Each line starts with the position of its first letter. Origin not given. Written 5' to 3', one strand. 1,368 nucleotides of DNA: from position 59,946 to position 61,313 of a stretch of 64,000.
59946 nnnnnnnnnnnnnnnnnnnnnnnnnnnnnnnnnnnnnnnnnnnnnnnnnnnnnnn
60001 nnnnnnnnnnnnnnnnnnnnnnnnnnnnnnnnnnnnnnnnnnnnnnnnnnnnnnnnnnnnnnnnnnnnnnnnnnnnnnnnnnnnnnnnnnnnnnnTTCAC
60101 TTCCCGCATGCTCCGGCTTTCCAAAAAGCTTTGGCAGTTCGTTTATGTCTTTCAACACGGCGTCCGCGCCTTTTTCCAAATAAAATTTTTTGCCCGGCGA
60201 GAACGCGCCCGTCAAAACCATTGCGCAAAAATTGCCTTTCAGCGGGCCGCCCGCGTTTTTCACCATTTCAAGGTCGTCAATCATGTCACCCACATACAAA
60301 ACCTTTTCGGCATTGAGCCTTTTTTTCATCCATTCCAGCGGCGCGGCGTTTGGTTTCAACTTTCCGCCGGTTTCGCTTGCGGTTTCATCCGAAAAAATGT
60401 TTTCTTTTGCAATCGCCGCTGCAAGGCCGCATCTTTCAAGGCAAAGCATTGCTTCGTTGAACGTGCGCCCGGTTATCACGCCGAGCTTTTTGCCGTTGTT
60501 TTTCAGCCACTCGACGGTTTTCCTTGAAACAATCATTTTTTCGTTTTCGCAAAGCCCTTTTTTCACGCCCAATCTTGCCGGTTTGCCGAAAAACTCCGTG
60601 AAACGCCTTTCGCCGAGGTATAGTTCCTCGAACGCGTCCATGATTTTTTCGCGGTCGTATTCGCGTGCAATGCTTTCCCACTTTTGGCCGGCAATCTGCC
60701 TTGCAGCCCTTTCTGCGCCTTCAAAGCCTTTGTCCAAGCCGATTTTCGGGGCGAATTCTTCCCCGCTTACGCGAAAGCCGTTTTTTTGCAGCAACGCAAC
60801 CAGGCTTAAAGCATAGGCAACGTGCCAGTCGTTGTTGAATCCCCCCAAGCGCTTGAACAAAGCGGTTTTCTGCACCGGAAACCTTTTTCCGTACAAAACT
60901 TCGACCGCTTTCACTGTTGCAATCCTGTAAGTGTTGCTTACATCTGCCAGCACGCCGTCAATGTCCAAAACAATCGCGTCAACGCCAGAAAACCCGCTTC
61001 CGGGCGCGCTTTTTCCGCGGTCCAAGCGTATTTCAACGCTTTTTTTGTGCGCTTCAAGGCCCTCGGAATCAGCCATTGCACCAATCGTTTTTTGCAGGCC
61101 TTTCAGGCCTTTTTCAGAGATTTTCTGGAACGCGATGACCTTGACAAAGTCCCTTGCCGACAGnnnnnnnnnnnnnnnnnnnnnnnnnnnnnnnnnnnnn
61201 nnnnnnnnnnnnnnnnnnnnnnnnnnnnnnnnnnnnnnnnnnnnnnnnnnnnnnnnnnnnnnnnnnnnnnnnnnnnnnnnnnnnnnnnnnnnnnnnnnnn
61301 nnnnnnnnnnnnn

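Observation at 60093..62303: HisD fused to a HAD-superfamily phosphatase domain (candidate histidinol-phosphatase)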

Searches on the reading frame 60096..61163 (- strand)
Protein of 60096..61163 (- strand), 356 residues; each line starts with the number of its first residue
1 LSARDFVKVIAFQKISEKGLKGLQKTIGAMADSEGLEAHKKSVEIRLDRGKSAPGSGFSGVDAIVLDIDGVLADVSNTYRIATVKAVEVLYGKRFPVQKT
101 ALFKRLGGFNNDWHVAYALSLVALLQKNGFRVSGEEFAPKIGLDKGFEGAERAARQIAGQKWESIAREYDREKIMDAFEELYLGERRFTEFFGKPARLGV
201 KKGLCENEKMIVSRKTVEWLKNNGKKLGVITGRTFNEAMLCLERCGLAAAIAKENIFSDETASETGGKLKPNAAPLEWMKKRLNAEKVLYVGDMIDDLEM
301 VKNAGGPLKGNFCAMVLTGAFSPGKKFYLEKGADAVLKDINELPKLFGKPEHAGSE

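Call 5: search_protein_families(library=ncbifam, proteins=[window:60096-61013:-], max_evalue=0.01)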
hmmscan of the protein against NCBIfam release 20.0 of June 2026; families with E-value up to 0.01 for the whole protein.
window:60096-61013:- (306 aa): 13 families
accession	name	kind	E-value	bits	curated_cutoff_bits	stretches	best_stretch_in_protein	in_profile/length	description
TIGR01548.1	HAD-SF-IA-hyp1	hypoth_equivalog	2.3e-33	115.4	140.2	1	12-254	1-197/197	TIGR01548 family HAD-type hydrolase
TIGR01549.1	HAD-SF-IA-v1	subfamily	8.1e-09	36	23.3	1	172-255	74-149/149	HAD-IA family hydrolase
NF009695.0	PRK13222.1-2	equivalog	1.9e-08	34.1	225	1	164-293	100-218/226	phosphoglycolate phosphatase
TIGR01662.1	HAD-SF-IIIA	subfamily_domain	2.6e-07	30.8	44.6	1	167-256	34-133/141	HAD-IIIA family hydrolase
TIGR01449.2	PGP_bact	equivalog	1.9e-05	24.3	180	1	165-295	92-211/213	phosphoglycolate phosphatase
NF009804.0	PRK13288.1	equivalog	4.5e-05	23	218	1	164-256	88-176/215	pyrophosphatase PpaX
TIGR02253.1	CTE7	subfamily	0.00012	21.9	169.75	0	164-247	100-180/221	TIGR02253 family HAD-type hydrolase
TIGR01656.1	Histidinol-ppas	subfamily_domain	0.00023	21.1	84.15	0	218-256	101-140/149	histidinol-phosphate phosphatase domain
TIGR01491.1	HAD-SF-IB-PSPlk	hypoth_equivalog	0.00058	19.6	151.9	1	163-257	85-185/201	phosphoserine phosphatase-like hydrolase, archaeal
TIGR01670.1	KdsC-phosphatas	subfamily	0.00098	19.1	106.95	0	168-259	38-116/154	3-deoxy-D-manno-octulosonate 8-phosphate phosphatase, YrbI family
NF009694.0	PRK13222.1-1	equivalog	0.0025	17.1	415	0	165-300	118-242/252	phosphoglycolate phosphatase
TIGR01454.1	AHBA_synth_RP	hypoth_equivalog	0.0029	17.3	246.65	1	170-258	87-171/205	AHBA synthesis associated protein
TIGR01484.1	HAD-SF-IIB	subfamily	0.0084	16.2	41.8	0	164-208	19-67/221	HAD-IIB family hydrolase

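Call 7: find_homologous_proteins(query=window:60096-61013:-, max_evalue=0.001)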
Query window:60096-61013:- (306 aa): 17 proteins with E <= 0.001 among 8000 candidates.
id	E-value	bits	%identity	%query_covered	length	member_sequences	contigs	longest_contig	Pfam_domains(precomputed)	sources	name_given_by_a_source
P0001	1.1e-42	165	36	95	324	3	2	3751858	PF13419.13,PF00702.33,PF13242.13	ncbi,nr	ncbi:HAD superfamily hydrolase [Natrialba magadii ATCC 43099]|nr:TIGR01548 family HAD-type hydrolase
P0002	6.5e-38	149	34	94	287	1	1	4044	PF13419.13,PF00702.33,PF13242.13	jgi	jgi:HAD superfamily hydrolase (TIGR01548 family)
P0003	8.8e-37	145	34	94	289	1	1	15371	PF13419.13,PF00702.33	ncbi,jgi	-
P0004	1.7e-36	144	34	93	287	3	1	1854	PF13419.13,PF00702.33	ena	-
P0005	1.4e-35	141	33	94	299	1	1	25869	PF13419.13,PF00702.33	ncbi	-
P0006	4.7e-35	140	33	94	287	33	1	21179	PF13419.13,PF00702.33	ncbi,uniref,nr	ncbi:TIGR01548 family HAD-type hydrolase [Halorubrum sp. Ea8]|uniref:TIGR01548 family HAD-type hydro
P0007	1.7e-34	138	34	94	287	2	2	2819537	PF13419.13,PF00702.33,PF13242.13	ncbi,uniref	ncbi:TIGR01548 family HAD-type hydrolase [Halorubrum trueperi]|uniref:TIGR01548 family HAD-type hydr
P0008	1.4e-32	131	33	93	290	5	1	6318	PF13419.13,PF00702.33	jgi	jgi:HAD superfamily hydrolase (TIGR01548 family)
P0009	7.7e-32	129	29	94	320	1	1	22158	PF13419.13,PF00702.33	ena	-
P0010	1.0e-31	129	30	71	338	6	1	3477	PF13419.13,PF00702.33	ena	-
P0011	1.2e-31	128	29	94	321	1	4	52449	PF13419.13,PF00702.33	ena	-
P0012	3.0e-31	127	32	93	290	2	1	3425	PF13419.13,PF00702.33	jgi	jgi:HAD superfamily phosphatase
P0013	3.3e-31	127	30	94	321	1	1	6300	PF00702.33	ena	-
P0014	8.6e-31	126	29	94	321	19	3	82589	PF00702.33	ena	-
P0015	1.2e-22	99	31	83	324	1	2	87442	PF13419.13,PF00702.33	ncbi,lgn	-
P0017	4.4e-6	44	27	76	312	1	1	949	PF13419.13,PF00702.33,PF13242.13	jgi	jgi:HAD superfamily hydrolase (TIGR01548 family)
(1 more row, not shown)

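Call 15: find_related_loci(query=A1, collection=genome_contigs, flank=6000)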
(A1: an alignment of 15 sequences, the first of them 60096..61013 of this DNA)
Query A1 (306 aa) in genome_contigs; peptide patterns used: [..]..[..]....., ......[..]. (x = any residue, [..] = any of these).
600 stretches matched a pattern (row limit reached: there are more); 415 encode a relative of the query (tblastn E <= 1e-3); the best 80 are kept; 80 distinct loci.
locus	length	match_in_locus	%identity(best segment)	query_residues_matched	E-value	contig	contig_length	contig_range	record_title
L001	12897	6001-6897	37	6-303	9e-49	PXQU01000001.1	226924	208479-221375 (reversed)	MAG: Halobacteriales archaeon QH_7_65_31 qh_7_scaffold_0, whole genome shotgun sequence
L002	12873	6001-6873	36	11-297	1e-48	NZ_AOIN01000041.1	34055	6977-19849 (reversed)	Natrialba chahannaoensis JCM 10990 contig_42, whole genome shotgun sequence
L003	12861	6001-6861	36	11-299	5e-48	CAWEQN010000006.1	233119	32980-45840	MAG: uncultured haloarchaeon isolate MFD01721.bin.2.213 genome assembly, contig: contig_3481, whole genome shotgun seque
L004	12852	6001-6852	36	11-297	3e-47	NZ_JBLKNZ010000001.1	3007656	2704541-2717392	Halovenus marina strain SYNS179 SYNS179_ctg01, whole genome shotgun sequence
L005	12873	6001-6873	36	12-304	2e-47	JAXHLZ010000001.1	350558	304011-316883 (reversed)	MAG: Halobacteriales archaeon isolate Salar_de_Ascotan_soil_MAG_ASO38 contig_879_polypolish, whole genome shotgun sequen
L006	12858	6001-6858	36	11-298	2e-47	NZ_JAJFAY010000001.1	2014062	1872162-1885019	Haladaptatus sp. DYF46 Scaffold1_1, whole genome shotgun sequence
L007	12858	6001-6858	36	12-297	5e-47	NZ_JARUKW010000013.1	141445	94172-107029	Natronococcus sp. A-GB1 13, whole genome shotgun sequence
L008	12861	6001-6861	37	11-300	8e-47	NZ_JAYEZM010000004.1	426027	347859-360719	Natronomonas amylolytica strain YCN58 Scaffold3_1, whole genome shotgun sequence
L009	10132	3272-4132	37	11-300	1e-46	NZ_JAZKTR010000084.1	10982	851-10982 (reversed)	MAG: Natronomonas sp. isolate NA-5cm_bin.4 NODE_1982_length_10982_cov_14.698728, whole genome shotgun sequence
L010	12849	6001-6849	38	12-297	1e-46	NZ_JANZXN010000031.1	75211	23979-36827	Natronobiforma cellulositropha strain JCM 31939 soapdenovo_K_105_31, whole genome shotgun sequence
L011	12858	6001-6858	36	12-297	2e-46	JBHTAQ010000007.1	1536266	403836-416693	Saliphagus sp. GCM10025317 strain JCM 18464 tig00000721_pilon, whole genome shotgun sequence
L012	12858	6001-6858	35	12-299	1e-46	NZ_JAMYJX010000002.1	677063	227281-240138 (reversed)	Haladaptatus sp. AB618 NODE_2_length_677063_cov_155.989396, whole genome shotgun sequence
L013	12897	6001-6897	35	11-300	2e-46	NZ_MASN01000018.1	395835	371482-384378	Natrialba sp. SSL1 ctg25, whole genome shotgun sequence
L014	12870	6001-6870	36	14-298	3e-46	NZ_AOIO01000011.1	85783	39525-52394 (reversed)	Natrialba asiatica DSM 12278 contig_11, whole genome shotgun sequence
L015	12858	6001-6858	37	12-297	5e-46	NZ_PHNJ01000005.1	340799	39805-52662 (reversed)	Natronococcus pandeyae strain LS1_42 NODE_5_length_340799_cov_306.073, whole genome shotgun sequence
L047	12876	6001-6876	35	3-297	6e-44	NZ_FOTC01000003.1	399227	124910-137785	Halogranum rubrum strain CGMCC 1.7738, whole genome shotgun sequence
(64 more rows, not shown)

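Call 18: search_protein_representatives(protein=window:60096-61013:-)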
Query: 306 residues. Proteins with E-value up to 0.001 (for the whole library): 989; up to 1e-10: 408; up to 1e-30: 9. The best 150 are listed.
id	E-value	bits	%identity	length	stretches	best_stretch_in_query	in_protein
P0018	2.8e-162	555.6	83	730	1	2-301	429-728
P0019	1.5e-53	198.6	38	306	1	11-297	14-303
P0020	4.6e-51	190.4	42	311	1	11-297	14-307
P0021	3.1e-35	138.5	35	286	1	11-297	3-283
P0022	6.6e-35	137.4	36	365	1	10-296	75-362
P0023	2.7e-34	135.4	36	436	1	9-295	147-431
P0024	3.7e-33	131.7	36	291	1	10-294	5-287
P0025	4.2e-32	128.2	34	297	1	10-297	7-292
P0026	2.6e-31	125.6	37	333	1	3-296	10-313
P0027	1.8e-30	122.8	39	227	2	11-136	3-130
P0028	2.8e-28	115.7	32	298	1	10-294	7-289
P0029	6.8e-28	114.4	34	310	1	6-296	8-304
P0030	4.9e-27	111.6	36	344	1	11-293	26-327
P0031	1.9e-26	109.6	32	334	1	7-299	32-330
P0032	2.3e-26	109.4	36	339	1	9-292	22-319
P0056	1.8e-20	90.0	36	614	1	11-256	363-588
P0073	5.6e-19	85.1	33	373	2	122-297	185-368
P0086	2.0e-18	83.3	34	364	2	125-293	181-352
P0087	2.0e-18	83.3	36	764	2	151-295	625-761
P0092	2.5e-18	82.9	35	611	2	123-255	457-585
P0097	6.5e-18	81.6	40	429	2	153-294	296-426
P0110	1.8e-17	80.1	39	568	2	10-70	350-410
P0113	2.0e-17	80.0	34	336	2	121-295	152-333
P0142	3.0e-16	76.1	41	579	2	151-257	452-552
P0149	5.2e-16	75.3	36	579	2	153-255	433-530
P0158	7.2e-16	74.9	31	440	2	118-257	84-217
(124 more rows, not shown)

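Call 19: search_protein_families(library=pfam, proteins=[P0018, P0023, P0056, P0087, P0092, P0110, P0142, P0149, P0097, P0158], max_evalue=0.0001)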
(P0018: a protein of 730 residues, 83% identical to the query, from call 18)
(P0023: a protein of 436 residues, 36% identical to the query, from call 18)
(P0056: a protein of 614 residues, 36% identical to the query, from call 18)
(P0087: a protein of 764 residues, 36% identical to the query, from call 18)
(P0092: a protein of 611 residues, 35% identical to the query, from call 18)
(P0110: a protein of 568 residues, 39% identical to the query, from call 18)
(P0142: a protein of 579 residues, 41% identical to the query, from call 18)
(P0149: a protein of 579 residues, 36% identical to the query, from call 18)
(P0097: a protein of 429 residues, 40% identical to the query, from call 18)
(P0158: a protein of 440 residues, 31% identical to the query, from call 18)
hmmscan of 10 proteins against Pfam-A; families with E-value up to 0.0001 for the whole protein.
P0018 (730 aa): 3 families
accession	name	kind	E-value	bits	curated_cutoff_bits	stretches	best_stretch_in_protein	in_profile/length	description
PF00815.25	Histidinol_dh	-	8.3e-159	529.4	27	1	21-424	5-411/411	Histidinol dehydrogenase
PF00702.32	Hydrolase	-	7.4e-12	46.5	26.4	1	439-682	2-191/191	haloacid dehalogenase-like hydrolase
PF13419.12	HAD_2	-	1.8e-08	35.2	23.8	1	591-682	85-172/178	Haloacid dehalogenase-like hydrolase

P0023 (436 aa): 3 families
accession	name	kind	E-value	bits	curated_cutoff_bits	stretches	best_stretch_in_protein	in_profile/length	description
PF03686.19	UPF0146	-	2.4e-30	105.5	26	1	18-118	16-116/129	Uncharacterised protein family (UPF0146)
PF00702.32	Hydrolase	-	1.3e-13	52.2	26.4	1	149-387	1-191/191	haloacid dehalogenase-like hydrolase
PF13419.12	HAD_2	-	1.8e-09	38.4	23.8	1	304-387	86-172/178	Haloacid dehalogenase-like hydrolase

P0056 (614 aa): 4 families
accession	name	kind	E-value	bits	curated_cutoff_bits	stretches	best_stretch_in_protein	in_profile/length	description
PF00155.27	Aminotran_1_2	-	1.3e-56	192.8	19.7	1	39-354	2-360/361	Aminotransferase class I and II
PF13419.12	HAD_2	-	1.3e-19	71.4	23.8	1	502-593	87-178/178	Haloacid dehalogenase-like hydrolase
PF00702.32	Hydrolase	-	4e-13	50.6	26.4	1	364-586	2-190/191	haloacid dehalogenase-like hydrolase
PF04864.19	Alliinase_C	-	1.6e-05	24.4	22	1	92-238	69-208/363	Allinase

P0087 (764 aa): 5 families
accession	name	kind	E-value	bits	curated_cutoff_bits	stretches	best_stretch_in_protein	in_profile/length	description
PF00155.27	Aminotran_1_2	-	1.7e-61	208.9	19.7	1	218-537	3-360/361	Aminotransferase class I and II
PF13419.12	HAD_2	-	7.8e-24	85.2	23.8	1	548-728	2-176/178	Haloacid dehalogenase-like hydrolase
PF00702.32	Hydrolase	-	1.5e-22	81.4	26.4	1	545-723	2-190/191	haloacid dehalogenase-like hydrolase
PF01634.23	HisG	-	2.9e-21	76.5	25.5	1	41-203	4-150/158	ATP phosphoribosyltransferase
PF00266.25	Aminotran_5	-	7.1e-09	35.5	21.5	1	240-377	33-177/371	Aminotransferase class-V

P0092 (611 aa): 4 families
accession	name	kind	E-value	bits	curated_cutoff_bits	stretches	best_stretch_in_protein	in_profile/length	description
PF00155.27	Aminotran_1_2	-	1.3e-58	199.4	19.7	1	40-354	6-360/361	Aminotransferase class I and II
PF13419.12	HAD_2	-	5.4e-21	76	23.8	1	498-591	85-178/178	Haloacid dehalogenase-like hydrolase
PF00702.32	Hydrolase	-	8.5e-15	56.1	26.4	1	367-585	1-191/191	haloacid dehalogenase-like hydrolase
PF04864.19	Alliinase_C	-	3.4e-06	26.7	22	1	87-234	68-208/363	Allinase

P0110 (568 aa): 4 families
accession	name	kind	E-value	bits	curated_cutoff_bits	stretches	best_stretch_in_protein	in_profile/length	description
PF00155.27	Aminotran_1_2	-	7.9e-53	180.3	19.7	1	28-345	5-361/361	Aminotransferase class I and II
PF13419.12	HAD_2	-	7.5e-24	85.2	23.8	1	354-543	1-178/178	Haloacid dehalogenase-like hydrolase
PF00702.32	Hydrolase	-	1.1e-19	72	26.4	1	351-537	1-191/191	haloacid dehalogenase-like hydrolase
PF04864.19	Alliinase_C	-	5e-09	36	22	1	75-233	63-217/363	Allinase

P0142 (579 aa): 4 families
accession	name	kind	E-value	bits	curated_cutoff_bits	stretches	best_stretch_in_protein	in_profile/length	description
PF00155.27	Aminotran_1_2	-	4.6e-54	184.4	19.7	1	40-353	18-360/361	Aminotransferase class I and II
PF13419.12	HAD_2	-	2.1e-15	57.7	23.8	1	365-554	1-176/178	Haloacid dehalogenase-like hydrolase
PF00702.32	Hydrolase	-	9.6e-10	39.6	26.4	1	362-550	1-191/191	haloacid dehalogenase-like hydrolase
PF01053.26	Cys_Met_Meta_PP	-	3.5e-05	23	27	1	65-192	51-176/381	Cys/Met metabolism PLP-dependent enzyme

P0149 (579 aa): 3 families
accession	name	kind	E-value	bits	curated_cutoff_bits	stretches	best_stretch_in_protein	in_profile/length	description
PF00155.27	Aminotran_1_2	-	3e-49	168.6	19.7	1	24-333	3-348/361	Aminotransferase class I and II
PF13419.12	HAD_2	-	9.9e-22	78.3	23.8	1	350-536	1-178/178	Haloacid dehalogenase-like hydrolase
PF00702.32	Hydrolase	-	9.9e-13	49.3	26.4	1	348-530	2-191/191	haloacid dehalogenase-like hydrolase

P0097 (429 aa): 3 families
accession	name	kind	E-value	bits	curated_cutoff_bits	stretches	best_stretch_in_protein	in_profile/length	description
PF00155.27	Aminotran_1_2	-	1.9e-29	103.4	19.7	1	1-202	149-361/361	Aminotransferase class I and II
PF13419.12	HAD_2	-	5.6e-24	85.7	23.8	1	217-393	1-174/178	Haloacid dehalogenase-like hydrolase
PF00702.32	Hydrolase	-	4.2e-22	79.9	26.4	1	215-391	2-191/191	haloacid dehalogenase-like hydrolase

P0158 (440 aa): 4 families
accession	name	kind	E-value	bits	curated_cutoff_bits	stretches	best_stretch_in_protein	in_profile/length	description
PF00475.24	IGPD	-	1.8e-58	197.1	27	1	276-419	1-144/144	Imidazoleglycerol-phosphate dehydratase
PF13419.12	HAD_2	-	4.4e-22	79.5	23.8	1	132-221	87-178/178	Haloacid dehalogenase-like hydrolase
PF00702.32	Hydrolase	-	4.1e-13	50.6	26.4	1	9-215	2-191/191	haloacid dehalogenase-like hydrolase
PF13242.12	Hydrolase_like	-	3.2e-05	24.2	22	0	179-221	3-48/75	HAD-hyrolase-like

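Call 21: find_encoding_contigs(protein=P0018, flank=10000, max_places=4)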
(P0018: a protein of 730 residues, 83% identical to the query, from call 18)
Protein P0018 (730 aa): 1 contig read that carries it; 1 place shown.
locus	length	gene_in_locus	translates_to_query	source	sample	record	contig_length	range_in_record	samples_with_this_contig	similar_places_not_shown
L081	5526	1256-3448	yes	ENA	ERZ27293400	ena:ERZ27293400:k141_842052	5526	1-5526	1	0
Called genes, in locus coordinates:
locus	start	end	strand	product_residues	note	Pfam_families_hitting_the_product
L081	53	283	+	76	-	-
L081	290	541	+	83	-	PF05016:ParE_toxin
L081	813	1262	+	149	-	-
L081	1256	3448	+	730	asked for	PF00815:Histidinol_dh, PF00702:Hydrolase, PF13419:HAD_2 (weak)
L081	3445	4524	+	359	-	PF00155:Aminotran_1_2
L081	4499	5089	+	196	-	PF00475:IGPD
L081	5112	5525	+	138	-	?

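Call 35: search_solved_structures(query=window:60096-61013:-, max_evalue=0.01, show_alignments=1)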
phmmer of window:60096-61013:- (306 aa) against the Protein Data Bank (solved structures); distinct sequences matched with E-value up to 0.01: 4.
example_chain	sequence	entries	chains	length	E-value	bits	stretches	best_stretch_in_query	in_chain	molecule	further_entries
6iah_A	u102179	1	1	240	9.3e-08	35.1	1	14-263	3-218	Hydrolase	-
1f5s_A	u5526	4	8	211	0.0018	21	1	163-265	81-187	PHOSPHOSERINE PHOSPHATASE (PSP) | Phosphoserine Phosphatase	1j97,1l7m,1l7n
1l7o_A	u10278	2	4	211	0.0018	21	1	163-265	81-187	PHOSPHOSERINE PHOSPHATASE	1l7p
1qyi_A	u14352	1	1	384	0.0037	20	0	126-225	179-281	hypothetical protein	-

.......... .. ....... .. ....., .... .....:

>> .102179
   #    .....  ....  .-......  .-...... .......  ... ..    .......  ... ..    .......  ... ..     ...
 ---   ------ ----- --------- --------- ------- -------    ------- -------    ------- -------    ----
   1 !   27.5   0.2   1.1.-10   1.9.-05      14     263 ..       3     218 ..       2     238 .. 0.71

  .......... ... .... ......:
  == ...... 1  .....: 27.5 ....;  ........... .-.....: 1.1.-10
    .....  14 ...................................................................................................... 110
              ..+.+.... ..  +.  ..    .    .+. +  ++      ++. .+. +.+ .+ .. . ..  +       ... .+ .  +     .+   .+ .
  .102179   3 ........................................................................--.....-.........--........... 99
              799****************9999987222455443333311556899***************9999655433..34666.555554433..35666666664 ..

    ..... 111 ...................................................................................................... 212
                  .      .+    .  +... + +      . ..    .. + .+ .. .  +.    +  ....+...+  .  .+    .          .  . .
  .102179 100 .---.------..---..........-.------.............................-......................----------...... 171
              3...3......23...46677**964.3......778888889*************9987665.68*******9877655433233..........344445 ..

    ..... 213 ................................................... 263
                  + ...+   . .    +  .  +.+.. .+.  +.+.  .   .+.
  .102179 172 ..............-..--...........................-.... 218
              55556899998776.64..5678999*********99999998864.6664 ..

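Call 45: predict_structure(alignment_id=A1)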
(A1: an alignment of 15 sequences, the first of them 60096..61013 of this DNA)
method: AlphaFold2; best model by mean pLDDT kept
length: 306 residues; sequences in the alignment: 15
mean_pLDDT: 89.2   pTM: 0.85
mean pLDDT of the five models: 89.2, 88.2, 88.1, 85.3, 84.2
residues with pLDDT >= 90: 219; 70-90: 67; 50-70: 8; < 50: 12
segments of 3 or more residues with pLDDT < 50: 1-5, 300-306
pLDDT, mean of each block of 10 residues (from residue 1): 56 96 92 95 89 75 88 95 88 78 93 94 94 95 92 93 97 96 92 95 92 86 95 96 94 90 93 90 96 84 34
secondary structure, 60 per line:
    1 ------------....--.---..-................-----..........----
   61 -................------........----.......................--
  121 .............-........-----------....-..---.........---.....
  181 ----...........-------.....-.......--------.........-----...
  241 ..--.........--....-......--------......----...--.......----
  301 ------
elements in order: E13-16 H26-41 H47-56 H62-77 H84-91 H96-118 H121-133 H135-142 H154-157 H164-172 E176-180 H185-195 H209-215 H224-232 E238-242 H245-253 H256-259 E261-266 H275-280 E285-287 H290-296
